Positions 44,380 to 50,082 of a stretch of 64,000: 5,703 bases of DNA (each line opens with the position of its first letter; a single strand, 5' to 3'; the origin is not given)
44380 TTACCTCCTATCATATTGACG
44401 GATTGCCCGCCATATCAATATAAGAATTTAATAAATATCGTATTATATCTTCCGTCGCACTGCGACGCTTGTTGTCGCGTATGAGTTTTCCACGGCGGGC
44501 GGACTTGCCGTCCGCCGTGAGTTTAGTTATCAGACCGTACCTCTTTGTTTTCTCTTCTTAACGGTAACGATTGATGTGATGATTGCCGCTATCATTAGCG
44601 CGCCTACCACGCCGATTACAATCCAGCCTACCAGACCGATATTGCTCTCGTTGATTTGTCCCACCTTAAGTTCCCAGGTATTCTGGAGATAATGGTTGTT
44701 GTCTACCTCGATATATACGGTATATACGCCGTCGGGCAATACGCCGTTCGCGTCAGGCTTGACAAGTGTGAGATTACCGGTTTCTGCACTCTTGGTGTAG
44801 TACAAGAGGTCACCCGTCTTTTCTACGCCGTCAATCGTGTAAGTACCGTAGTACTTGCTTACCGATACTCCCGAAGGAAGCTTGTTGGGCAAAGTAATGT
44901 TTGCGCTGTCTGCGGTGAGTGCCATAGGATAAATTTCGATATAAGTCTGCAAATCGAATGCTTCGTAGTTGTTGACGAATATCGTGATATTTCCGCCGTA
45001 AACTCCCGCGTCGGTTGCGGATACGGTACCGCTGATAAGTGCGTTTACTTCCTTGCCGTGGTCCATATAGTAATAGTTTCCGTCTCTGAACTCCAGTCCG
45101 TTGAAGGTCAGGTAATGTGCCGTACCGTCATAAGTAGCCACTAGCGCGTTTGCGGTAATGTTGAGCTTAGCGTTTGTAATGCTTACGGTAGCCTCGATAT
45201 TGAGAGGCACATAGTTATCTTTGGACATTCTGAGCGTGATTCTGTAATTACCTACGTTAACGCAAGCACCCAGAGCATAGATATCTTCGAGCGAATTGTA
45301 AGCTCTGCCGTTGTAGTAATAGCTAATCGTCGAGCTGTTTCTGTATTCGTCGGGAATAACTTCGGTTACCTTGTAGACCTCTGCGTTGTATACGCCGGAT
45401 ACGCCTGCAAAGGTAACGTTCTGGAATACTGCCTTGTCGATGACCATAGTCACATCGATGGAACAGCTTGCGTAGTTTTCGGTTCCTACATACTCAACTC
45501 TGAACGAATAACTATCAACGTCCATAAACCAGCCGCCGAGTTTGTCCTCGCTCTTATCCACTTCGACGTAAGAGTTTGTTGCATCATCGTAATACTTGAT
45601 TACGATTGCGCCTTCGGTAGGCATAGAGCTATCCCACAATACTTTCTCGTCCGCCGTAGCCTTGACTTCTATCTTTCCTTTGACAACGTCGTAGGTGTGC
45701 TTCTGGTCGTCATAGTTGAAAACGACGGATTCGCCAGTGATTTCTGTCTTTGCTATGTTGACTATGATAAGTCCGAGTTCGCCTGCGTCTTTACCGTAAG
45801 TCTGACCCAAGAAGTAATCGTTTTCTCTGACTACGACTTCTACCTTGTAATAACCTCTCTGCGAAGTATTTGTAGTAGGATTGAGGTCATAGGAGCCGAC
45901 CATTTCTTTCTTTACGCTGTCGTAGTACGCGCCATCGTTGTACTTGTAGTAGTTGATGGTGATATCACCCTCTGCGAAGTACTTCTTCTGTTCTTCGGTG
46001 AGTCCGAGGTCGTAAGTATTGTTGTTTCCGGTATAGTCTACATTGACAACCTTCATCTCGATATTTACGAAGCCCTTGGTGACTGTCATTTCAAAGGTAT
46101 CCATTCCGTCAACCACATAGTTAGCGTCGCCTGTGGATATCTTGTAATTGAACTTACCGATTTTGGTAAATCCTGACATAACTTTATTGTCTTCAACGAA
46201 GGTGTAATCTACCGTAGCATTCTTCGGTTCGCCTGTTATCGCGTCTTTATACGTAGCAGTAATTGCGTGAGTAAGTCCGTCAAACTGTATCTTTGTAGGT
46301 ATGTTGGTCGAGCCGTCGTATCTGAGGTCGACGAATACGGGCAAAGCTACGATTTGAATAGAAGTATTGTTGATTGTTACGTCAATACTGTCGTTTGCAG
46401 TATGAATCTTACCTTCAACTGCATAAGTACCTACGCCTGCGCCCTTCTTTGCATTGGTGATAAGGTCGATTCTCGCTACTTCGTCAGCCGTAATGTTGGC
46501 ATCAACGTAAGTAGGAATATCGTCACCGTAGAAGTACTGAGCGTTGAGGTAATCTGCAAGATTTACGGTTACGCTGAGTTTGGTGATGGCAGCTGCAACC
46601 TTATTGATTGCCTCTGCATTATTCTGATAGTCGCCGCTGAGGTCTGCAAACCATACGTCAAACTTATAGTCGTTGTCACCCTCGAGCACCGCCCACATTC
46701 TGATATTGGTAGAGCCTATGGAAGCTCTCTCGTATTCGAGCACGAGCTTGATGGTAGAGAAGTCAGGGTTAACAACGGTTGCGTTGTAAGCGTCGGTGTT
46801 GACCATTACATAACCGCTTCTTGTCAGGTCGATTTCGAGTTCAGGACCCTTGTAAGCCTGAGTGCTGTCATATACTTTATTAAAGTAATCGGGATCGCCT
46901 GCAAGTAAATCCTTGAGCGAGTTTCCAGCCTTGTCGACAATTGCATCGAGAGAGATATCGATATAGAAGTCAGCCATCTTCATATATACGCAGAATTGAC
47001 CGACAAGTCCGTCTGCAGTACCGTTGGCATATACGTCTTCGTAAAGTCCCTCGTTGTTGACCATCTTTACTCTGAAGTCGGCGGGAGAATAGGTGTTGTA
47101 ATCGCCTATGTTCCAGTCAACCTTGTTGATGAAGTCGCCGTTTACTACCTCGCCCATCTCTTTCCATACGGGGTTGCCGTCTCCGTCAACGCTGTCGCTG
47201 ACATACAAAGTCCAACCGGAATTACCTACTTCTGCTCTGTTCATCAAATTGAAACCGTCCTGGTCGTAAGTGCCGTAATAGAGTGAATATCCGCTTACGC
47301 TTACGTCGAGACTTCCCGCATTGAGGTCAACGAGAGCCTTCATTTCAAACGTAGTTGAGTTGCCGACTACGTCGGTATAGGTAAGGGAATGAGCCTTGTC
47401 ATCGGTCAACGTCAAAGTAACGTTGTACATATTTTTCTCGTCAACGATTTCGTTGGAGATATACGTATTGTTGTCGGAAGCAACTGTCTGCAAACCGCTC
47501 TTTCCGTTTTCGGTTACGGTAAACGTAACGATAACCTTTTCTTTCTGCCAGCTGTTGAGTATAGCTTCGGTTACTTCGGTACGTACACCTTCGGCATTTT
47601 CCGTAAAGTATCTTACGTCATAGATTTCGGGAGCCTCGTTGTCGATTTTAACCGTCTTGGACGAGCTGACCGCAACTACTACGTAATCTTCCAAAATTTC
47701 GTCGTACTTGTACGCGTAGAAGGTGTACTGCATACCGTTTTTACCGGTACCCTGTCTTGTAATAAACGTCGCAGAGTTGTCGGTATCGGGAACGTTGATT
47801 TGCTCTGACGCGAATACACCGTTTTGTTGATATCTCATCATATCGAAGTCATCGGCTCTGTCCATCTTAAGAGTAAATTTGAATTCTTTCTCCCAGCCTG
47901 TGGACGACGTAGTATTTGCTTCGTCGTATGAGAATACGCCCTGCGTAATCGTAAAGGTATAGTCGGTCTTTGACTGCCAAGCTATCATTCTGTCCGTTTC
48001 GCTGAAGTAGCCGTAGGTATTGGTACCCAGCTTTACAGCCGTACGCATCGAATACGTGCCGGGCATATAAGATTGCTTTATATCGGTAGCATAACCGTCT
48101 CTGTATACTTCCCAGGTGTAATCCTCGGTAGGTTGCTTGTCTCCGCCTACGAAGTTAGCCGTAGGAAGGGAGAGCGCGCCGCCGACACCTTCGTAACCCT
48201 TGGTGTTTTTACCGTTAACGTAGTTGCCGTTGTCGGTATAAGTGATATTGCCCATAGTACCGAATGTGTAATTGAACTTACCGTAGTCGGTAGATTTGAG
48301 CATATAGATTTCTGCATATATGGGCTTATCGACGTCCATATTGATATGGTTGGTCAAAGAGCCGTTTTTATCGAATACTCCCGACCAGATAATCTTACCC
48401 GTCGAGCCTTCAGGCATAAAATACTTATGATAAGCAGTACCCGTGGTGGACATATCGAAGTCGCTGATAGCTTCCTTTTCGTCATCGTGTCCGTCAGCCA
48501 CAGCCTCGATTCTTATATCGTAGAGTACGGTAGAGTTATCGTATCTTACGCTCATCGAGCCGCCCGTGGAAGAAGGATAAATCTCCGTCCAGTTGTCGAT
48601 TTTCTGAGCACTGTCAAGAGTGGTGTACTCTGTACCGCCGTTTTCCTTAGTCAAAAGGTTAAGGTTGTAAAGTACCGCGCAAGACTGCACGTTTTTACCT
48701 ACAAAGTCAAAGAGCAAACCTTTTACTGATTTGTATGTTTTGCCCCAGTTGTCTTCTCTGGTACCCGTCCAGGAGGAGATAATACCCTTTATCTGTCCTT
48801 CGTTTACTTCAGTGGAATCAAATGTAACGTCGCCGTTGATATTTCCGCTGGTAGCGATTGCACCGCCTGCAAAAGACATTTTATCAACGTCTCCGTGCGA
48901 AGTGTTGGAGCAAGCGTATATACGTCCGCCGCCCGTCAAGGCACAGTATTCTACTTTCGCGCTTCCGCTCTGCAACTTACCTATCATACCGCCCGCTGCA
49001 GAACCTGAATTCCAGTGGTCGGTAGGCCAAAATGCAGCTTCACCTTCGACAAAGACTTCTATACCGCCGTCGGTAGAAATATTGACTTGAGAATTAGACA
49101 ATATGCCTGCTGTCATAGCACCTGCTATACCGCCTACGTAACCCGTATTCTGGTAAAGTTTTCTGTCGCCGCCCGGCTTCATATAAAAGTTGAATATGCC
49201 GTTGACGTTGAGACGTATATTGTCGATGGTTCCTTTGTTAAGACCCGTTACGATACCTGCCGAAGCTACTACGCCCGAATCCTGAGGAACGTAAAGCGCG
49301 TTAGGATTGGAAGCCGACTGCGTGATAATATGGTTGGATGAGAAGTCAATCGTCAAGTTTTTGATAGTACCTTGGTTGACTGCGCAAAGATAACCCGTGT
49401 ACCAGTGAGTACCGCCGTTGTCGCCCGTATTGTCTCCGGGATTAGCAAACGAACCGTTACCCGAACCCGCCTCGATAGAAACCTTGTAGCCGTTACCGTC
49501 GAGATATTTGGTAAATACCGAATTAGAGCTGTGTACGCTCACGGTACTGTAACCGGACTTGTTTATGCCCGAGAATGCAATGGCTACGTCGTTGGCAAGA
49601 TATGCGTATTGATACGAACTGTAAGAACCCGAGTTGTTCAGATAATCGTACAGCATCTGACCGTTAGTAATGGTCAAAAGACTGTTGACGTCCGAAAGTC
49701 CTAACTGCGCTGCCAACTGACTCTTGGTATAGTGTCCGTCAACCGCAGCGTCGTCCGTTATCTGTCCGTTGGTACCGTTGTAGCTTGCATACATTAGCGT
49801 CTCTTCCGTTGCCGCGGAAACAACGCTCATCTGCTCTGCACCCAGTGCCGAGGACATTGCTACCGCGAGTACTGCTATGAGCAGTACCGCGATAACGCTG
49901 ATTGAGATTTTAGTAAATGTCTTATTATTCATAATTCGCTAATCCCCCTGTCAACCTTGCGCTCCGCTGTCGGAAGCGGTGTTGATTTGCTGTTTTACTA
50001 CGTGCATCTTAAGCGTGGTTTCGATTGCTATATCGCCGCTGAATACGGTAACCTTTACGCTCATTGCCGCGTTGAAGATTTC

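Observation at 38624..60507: Two-component system followed by a 19.2-kb operon of three giant envelope-anchored proteins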

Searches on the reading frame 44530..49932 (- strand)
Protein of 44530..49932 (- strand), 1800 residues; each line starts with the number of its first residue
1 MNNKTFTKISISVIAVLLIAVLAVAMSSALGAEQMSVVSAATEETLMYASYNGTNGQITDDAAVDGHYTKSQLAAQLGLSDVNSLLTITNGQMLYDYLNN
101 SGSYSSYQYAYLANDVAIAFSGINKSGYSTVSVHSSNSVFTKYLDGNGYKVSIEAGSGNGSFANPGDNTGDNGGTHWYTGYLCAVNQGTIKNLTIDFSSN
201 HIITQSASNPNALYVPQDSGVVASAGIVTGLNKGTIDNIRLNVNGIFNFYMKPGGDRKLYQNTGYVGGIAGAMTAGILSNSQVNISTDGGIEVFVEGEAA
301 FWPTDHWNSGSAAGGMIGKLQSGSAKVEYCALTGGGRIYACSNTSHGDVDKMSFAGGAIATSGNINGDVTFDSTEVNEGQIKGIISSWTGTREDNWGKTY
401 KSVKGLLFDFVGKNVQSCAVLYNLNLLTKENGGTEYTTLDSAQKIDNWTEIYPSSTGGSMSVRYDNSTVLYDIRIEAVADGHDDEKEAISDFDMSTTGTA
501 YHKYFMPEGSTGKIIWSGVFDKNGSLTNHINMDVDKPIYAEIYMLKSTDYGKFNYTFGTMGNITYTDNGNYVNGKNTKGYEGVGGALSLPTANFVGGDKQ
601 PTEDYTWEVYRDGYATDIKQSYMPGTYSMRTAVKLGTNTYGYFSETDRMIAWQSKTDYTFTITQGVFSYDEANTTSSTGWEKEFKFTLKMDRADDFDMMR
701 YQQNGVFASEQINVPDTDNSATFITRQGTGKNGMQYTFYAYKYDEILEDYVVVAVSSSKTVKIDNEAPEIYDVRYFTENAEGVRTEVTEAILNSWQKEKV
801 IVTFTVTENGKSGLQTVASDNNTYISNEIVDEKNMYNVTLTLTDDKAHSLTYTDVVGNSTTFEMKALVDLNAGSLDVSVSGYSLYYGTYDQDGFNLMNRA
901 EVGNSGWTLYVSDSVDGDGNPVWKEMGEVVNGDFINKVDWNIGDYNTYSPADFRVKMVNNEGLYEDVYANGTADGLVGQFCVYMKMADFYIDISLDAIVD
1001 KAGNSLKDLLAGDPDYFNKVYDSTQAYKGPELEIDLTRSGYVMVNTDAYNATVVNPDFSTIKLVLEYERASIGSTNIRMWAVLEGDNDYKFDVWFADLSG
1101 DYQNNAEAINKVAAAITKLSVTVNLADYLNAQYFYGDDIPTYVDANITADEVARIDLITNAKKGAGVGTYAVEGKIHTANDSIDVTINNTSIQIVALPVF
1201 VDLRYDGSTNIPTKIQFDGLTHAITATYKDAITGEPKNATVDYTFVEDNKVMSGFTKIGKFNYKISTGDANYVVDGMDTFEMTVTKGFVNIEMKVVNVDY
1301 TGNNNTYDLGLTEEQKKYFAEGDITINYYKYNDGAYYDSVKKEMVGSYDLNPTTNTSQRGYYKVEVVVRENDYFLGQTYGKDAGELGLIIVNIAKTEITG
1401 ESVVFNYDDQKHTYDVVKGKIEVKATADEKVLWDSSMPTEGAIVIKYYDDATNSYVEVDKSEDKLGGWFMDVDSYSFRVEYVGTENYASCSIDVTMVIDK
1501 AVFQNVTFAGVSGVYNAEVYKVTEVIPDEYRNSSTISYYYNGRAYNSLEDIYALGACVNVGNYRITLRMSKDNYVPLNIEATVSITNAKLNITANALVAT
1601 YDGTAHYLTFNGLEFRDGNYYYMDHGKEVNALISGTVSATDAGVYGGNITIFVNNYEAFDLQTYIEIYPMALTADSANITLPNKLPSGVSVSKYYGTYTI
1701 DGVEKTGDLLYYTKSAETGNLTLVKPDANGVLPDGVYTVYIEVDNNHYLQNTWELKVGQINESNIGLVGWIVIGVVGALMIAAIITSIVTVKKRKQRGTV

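Call 6: search_protein_families(library=pfam, proteins=[window:44530-49932:-], max_evalue=0.01)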
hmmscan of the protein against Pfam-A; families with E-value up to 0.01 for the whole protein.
window:44530-49932:- (1800 aa): 0 families

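Call 7: search_protein_families(library=ncbifam, proteins=[window:44530-49932:-], max_evalue=0.01)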
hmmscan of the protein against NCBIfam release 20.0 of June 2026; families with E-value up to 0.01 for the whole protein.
window:44530-49932:- (1800 aa): 0 families

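Call 14: search_solved_structures(query=window:44530-49932:-, max_evalue=1)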
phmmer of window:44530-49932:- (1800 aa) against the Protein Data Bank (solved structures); distinct sequences matched with E-value up to 1: 0.

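Call 24: find_homologous_proteins(query=window:44530-49932:-, max_evalue=0.001)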
Query window:44530-49932:- (1800 aa): 24 proteins with E <= 0.001 among 8000 candidates.
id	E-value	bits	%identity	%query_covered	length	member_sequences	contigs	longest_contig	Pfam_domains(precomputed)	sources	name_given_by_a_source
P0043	0.0e+0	3929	97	100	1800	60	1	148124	-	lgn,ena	-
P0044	0.0e+0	3848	95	100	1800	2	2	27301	-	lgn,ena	-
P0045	0.0e+0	3846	95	100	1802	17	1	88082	-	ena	-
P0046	0.0e+0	3842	95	100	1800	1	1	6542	-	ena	-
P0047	0.0e+0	3835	94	100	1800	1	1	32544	-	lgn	-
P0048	0.0e+0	3827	94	100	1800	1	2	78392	-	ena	-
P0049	0.0e+0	3826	94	100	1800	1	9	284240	-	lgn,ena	-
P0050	0.0e+0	3824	94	100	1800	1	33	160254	-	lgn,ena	-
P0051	0.0e+0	3705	92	100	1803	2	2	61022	-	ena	-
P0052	0.0e+0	3700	92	100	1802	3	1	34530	-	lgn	-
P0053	0.0e+0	3677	91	100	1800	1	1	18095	-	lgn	-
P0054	0.0e+0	3658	90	100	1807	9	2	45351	-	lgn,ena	-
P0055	0.0e+0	3606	90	100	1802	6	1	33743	-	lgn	-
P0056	0.0e+0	3604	89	100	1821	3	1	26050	-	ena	-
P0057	0.0e+0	3148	78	100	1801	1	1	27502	-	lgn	-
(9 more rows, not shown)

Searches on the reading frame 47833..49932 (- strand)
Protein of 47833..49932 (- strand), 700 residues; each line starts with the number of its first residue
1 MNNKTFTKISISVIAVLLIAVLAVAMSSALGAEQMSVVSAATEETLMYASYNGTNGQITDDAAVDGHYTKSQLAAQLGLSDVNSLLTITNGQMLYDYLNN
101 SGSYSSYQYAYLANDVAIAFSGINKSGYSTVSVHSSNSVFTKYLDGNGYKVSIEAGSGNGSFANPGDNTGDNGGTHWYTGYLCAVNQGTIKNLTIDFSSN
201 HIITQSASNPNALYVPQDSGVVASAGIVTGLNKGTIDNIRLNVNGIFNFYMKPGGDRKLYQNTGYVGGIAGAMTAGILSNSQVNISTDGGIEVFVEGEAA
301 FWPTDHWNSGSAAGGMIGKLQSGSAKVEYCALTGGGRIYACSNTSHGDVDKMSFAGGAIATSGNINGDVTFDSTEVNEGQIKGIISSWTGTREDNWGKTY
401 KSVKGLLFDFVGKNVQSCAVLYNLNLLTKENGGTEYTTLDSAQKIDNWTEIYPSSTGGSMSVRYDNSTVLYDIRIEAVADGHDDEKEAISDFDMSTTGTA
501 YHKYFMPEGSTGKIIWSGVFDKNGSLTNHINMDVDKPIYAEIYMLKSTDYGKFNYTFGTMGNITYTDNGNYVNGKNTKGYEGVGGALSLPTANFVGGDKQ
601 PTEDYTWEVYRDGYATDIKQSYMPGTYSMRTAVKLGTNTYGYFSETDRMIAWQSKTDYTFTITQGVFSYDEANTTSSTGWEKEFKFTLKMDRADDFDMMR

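Call 53: search_protein_families(library=pfam, proteins=[window:47833-49932:-], max_evalue=10)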
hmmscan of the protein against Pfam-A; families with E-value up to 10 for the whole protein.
window:47833-49932:- (700 aa): 1 family
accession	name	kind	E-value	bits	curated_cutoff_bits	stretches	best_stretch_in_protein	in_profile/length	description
PF22579.2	Cbm74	-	1.2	9.5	27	1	513-532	29-48/64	Carbohydrate binding module-like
